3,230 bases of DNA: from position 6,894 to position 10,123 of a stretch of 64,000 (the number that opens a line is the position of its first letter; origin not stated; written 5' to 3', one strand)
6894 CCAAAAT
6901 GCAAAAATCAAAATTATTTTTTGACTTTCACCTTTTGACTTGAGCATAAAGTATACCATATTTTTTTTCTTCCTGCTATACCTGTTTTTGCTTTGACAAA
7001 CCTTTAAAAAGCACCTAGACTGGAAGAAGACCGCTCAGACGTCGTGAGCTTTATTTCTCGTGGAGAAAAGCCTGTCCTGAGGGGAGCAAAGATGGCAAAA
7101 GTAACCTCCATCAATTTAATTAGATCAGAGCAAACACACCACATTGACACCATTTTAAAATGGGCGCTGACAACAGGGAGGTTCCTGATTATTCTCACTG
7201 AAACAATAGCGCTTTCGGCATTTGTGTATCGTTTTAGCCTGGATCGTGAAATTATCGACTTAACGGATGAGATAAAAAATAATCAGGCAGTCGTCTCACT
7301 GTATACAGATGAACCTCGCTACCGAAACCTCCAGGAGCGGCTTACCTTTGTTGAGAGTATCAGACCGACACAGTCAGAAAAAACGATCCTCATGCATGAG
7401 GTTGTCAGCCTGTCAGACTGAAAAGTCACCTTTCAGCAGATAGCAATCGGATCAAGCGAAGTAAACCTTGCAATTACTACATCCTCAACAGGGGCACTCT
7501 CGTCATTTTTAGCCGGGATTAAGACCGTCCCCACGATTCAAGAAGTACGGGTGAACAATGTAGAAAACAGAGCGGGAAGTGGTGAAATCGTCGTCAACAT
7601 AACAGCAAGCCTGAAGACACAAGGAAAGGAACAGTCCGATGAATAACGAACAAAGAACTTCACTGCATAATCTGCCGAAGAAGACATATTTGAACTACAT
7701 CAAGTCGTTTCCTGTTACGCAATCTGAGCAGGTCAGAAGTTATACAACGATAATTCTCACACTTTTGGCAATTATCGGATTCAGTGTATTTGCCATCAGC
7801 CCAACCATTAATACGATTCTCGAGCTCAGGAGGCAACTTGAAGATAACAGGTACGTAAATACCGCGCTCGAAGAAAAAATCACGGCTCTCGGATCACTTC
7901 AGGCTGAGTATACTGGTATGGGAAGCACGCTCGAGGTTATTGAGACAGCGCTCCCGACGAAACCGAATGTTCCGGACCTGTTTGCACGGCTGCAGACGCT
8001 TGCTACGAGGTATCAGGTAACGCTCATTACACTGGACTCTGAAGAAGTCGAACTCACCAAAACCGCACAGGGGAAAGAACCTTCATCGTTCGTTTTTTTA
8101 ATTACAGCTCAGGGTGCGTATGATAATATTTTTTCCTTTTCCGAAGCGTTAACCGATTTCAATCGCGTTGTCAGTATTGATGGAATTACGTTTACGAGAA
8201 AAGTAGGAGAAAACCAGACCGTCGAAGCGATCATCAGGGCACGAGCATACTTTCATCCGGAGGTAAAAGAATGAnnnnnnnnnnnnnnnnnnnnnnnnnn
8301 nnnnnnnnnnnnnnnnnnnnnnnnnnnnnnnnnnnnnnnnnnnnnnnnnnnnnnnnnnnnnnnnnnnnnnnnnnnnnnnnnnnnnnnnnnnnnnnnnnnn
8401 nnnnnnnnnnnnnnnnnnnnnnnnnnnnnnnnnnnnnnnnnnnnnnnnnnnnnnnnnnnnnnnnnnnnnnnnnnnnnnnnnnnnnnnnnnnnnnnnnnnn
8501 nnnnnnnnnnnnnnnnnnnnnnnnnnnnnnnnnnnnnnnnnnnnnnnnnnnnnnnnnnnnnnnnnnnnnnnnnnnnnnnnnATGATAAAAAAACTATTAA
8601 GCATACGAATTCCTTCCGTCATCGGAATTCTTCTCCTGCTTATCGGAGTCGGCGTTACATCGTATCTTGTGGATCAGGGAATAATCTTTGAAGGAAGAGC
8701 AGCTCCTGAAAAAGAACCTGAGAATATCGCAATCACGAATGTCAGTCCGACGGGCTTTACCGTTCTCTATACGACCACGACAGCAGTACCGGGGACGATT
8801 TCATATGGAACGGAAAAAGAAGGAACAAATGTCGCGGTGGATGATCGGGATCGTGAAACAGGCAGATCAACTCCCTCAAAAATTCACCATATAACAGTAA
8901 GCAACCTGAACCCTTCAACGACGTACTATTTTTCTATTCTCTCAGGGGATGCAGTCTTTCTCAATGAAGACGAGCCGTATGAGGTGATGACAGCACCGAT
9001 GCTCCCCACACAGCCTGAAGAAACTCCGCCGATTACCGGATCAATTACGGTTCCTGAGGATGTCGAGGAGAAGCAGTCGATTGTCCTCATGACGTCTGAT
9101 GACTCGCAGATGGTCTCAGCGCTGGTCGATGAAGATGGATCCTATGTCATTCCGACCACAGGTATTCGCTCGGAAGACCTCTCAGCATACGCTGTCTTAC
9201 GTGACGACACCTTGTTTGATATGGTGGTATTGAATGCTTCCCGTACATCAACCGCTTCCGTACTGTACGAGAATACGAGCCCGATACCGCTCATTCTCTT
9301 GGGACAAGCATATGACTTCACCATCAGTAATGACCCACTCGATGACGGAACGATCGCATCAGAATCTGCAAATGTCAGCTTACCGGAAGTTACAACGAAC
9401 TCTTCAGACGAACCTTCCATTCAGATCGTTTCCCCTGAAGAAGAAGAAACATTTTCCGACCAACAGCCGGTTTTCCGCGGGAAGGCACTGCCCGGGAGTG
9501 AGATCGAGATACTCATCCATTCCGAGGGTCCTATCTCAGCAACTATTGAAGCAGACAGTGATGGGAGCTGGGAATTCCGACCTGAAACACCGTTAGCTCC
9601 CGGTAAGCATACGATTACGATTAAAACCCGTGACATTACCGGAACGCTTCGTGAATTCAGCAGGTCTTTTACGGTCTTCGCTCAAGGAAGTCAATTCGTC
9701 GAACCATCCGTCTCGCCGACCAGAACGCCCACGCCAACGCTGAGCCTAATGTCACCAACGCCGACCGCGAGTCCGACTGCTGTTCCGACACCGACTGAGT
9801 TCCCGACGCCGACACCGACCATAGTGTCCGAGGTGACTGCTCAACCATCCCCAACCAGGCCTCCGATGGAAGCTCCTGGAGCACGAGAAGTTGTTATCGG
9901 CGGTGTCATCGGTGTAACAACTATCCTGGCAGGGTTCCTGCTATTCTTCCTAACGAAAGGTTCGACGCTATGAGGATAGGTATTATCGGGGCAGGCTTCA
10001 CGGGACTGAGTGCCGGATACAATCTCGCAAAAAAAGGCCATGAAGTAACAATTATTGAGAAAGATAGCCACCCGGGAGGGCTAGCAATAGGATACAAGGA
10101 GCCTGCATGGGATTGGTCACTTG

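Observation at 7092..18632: Pilus-assembly locus fused to a glycan-assembly gene block (UGM-like flavoprotein, two tandem GT-C transferases, SDR epimerase, HAD hydrolase, DUF2298 giant membrane protein)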

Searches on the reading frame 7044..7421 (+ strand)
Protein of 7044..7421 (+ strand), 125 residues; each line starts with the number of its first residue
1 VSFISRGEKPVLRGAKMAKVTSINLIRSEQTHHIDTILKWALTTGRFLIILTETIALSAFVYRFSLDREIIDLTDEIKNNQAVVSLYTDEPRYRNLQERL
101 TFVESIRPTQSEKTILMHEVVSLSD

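Call 4: search_protein_families(library=pfam, proteins=[window:7044-7421:+], max_evalue=0.01)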
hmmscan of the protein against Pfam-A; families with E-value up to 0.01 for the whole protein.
window:7044-7421:+ (125 aa): 0 families

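Call 5: search_protein_families(library=ncbifam, proteins=[window:7044-7421:+], max_evalue=0.01)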
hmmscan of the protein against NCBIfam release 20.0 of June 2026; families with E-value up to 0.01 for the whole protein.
window:7044-7421:+ (125 aa): 0 families

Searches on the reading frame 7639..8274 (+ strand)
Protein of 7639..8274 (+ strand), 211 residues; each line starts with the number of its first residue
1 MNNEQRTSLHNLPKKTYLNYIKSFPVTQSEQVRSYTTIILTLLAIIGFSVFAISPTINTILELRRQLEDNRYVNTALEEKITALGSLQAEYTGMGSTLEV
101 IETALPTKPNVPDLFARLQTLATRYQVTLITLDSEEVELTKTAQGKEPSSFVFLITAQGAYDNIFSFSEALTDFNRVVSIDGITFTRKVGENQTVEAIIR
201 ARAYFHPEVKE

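Call 4: search_protein_families(library=pfam, proteins=[window:7639-8274:+], max_evalue=0.01)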
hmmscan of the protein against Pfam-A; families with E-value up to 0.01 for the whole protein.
window:7639-8274:+ (211 aa): 1 family
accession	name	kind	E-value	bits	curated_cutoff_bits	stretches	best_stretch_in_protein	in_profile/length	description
PF04350.18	PilO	-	2.1e-10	41.3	22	1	77-204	18-141/145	Pilus assembly protein, PilO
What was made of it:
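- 7639..8274 (+): PilO-family bitopic membrane protein. PF04350, E 2.1e-10, 41 bits against a cutoff of 22 (call 4).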

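Call 5: search_protein_families(library=ncbifam, proteins=[window:7639-8274:+], max_evalue=0.01)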
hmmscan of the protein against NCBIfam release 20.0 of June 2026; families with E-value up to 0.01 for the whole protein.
window:7639-8274:+ (211 aa): 0 families

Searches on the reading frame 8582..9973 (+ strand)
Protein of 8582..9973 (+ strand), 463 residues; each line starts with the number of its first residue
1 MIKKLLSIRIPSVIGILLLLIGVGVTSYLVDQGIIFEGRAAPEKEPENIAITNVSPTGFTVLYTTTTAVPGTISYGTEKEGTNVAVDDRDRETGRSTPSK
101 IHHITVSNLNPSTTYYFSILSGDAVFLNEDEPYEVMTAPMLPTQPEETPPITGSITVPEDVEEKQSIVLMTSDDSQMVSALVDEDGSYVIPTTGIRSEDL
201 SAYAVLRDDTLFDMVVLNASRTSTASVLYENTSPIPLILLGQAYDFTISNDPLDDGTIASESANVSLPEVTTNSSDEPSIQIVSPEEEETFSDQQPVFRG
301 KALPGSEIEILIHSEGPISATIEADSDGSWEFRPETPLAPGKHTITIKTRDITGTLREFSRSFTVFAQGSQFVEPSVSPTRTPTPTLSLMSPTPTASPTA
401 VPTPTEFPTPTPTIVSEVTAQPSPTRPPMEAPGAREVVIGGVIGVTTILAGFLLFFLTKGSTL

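Call 4: search_protein_families(library=pfam, proteins=[window:8582-9973:+], max_evalue=0.01)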
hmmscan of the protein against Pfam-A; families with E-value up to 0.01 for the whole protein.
window:8582-9973:+ (463 aa): 4 families
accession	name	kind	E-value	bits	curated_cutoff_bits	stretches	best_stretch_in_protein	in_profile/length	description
PF19077.6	Big_13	-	1.3e-11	45.3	27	1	290-365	23-100/102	Bacterial Ig-like domain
PF16656.11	Pur_ac_phosph_N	-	1.7e-09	38.6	30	1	48-123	3-82/93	Purple acid Phosphatase, N-terminal domain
PF17936.7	Big_6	-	9.6e-05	23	27.6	0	288-354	7-71/83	Bacterial Ig domain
PF00041.27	fn3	-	0.00059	20.4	25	1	45-120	2-67/84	Fibronectin type III domain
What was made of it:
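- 8582..9973 (+): Surface protein: N-terminal signal/anchor, FN3-like domain, Big_13 Ig-like domain, Pro/Thr-rich stalk (about residues 373-425), C-terminal TM segment and basic tail. Call 4 (Big_13 E 1.3e-11; Pur_ac_phosph_N E 1.7e-9).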

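Call 5: search_protein_families(library=ncbifam, proteins=[window:8582-9973:+], max_evalue=0.01)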
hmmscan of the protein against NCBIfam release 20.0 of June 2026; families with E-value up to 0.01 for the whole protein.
window:8582-9973:+ (463 aa): 1 family
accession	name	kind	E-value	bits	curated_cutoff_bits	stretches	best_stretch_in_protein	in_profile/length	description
NF040520.1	Ig_like_BLP2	equivalog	1.2e-07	30.3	750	1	291-365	535-609/730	Ig-like repeat protein Blp2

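Call 87: search_protein_families(library=pfam, alignment_id=A7, max_evalue=0.1)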
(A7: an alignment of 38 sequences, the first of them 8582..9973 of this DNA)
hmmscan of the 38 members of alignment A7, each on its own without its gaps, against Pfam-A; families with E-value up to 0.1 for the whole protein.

A. member 1, window:8582-9973:+ (463 aa): 5 families
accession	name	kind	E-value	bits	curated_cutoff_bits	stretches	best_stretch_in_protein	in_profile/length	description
PF19077.6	Big_13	-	1.3e-11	45.3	27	1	290-365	23-100/102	Bacterial Ig-like domain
PF16656.11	Pur_ac_phosph_N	-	1.7e-09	38.6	30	1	48-123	3-82/93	Purple acid Phosphatase, N-terminal domain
PF17936.7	Big_6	-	9.6e-05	23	27.6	0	288-354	7-71/83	Bacterial Ig domain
PF00041.27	fn3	-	0.00059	20.4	25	1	45-120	2-67/84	Fibronectin type III domain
PF17957.7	Big_7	-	0.038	15.1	24.1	1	278-347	1-70/70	Bacterial Ig domain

B. families by the number of members that match (of 38 scanned): 29 families (the first 25 are shown)
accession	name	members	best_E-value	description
PF16656.11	Pur_ac_phosph_N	37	4.6e-11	Purple acid Phosphatase, N-terminal domain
PF00041.27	fn3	36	9.6e-07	Fibronectin type III domain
PF19077.6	Big_13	33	2.5e-14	Bacterial Ig-like domain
PF17936.7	Big_6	16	6.9e-09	Bacterial Ig domain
PF13620.12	CarboxypepD_reg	13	5.4e-10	Carboxypeptidase regulatory-like domain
PF17892.7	Cadherin_5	7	0.0016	Cadherin-like domain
PF09136.16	Glucodextran_B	6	0.00024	Glucodextranase, domain B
PF00746.26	Gram_pos_anchor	5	0.0065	LPXTG cell wall anchor motif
PF17789.7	MG4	4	0.002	Macroglobulin domain MG4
PF09458.16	H_lectin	4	0.019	H-type lectin domain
PF00630.25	Filamin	3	0.011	Filamin/ABP280 repeat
PF17963.7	Big_9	2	0.011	Bacterial Ig domain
PF20712.2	CyanoTRADDas_TM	2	0.011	Cyanobacterial TRADD-N associated 2-Transmembrane domain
PF22902.2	NOMO1-like_9th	2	0.023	BOS complex subunit NOMO1-like, beta sandwich domain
PF18957.6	RibLong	2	0.034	Long Rib domain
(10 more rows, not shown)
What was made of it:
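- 8582..9973 (+): Call 87: PF00746 Gram_pos_anchor hits in 5 of 38.
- On Sortase (LPXTG) substrate: PF00746 hits 5 of 38 orthologs at E 0.1 or better (call 87).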
